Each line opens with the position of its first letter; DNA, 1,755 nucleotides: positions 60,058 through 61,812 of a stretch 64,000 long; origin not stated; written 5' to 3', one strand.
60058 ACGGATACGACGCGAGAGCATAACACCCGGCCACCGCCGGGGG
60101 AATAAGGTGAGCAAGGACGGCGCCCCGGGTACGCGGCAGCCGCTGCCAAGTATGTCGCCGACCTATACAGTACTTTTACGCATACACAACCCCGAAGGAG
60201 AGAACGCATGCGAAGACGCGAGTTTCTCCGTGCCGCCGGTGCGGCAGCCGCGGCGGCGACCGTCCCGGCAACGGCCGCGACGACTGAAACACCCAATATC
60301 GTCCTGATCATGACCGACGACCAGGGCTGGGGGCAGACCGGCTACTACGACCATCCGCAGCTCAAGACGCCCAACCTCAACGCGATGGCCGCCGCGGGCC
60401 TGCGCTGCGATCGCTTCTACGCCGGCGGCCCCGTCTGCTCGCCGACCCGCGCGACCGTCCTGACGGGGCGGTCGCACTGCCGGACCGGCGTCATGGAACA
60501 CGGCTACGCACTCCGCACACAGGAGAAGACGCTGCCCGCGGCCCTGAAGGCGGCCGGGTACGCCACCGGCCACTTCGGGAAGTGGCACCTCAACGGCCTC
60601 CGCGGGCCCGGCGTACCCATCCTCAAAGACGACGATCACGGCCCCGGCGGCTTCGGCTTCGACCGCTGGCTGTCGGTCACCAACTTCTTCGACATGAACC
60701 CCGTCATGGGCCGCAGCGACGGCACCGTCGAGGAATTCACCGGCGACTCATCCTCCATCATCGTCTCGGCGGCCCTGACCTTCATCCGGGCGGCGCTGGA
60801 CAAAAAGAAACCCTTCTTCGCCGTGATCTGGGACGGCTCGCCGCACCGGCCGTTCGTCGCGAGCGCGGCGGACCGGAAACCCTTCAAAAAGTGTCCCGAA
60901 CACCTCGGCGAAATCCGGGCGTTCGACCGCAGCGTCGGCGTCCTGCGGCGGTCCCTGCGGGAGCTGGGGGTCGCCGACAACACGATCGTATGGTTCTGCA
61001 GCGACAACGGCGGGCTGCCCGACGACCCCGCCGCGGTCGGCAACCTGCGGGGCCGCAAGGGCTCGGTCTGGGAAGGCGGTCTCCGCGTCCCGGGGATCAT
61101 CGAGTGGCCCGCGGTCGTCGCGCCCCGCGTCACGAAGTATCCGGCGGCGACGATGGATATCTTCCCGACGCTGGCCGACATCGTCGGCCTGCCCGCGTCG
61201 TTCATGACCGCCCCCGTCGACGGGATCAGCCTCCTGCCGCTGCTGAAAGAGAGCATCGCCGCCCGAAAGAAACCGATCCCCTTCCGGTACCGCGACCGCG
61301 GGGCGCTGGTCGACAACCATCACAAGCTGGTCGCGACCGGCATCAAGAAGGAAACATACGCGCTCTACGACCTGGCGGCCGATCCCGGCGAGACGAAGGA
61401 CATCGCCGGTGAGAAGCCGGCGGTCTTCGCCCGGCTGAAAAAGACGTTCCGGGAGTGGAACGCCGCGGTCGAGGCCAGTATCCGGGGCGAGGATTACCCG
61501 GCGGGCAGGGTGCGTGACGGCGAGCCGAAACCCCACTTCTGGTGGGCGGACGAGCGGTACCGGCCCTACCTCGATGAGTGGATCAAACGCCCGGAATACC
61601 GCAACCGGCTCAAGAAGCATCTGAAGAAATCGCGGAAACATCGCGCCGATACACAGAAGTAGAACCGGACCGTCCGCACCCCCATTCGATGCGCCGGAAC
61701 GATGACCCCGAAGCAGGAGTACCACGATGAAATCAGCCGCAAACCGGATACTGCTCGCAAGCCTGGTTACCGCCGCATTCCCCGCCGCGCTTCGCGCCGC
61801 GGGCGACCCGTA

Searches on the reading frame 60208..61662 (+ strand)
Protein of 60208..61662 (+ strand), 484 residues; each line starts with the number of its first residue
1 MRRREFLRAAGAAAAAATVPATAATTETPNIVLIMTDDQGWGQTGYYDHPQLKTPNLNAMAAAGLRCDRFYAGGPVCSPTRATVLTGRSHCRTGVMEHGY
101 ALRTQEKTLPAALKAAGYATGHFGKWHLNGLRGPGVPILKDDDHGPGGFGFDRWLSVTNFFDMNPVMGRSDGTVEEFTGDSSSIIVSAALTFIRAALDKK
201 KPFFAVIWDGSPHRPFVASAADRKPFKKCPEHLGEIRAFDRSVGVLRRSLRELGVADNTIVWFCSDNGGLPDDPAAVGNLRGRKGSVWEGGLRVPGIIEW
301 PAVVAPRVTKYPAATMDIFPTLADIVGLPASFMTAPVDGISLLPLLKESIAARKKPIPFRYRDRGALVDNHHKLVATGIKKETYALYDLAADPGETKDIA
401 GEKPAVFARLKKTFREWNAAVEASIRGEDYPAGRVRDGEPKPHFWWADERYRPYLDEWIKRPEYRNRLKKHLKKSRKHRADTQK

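Call 26: search_protein_families(library=pfam, proteins=[window:60208-61662:+], max_evalue=0.00001)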
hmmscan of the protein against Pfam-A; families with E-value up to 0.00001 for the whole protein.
window:60208-61662:+ (484 aa): 2 families
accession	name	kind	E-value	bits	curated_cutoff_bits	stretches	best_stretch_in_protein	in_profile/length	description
PF00884.28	Sulfatase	-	5.5e-46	157.7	25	1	29-327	1-300/301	Sulfatase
PF16347.10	SGSH_C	-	1e-07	32.7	29.3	1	287-413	11-147/154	N-sulphoglucosamine sulphohydrolase, C-terminal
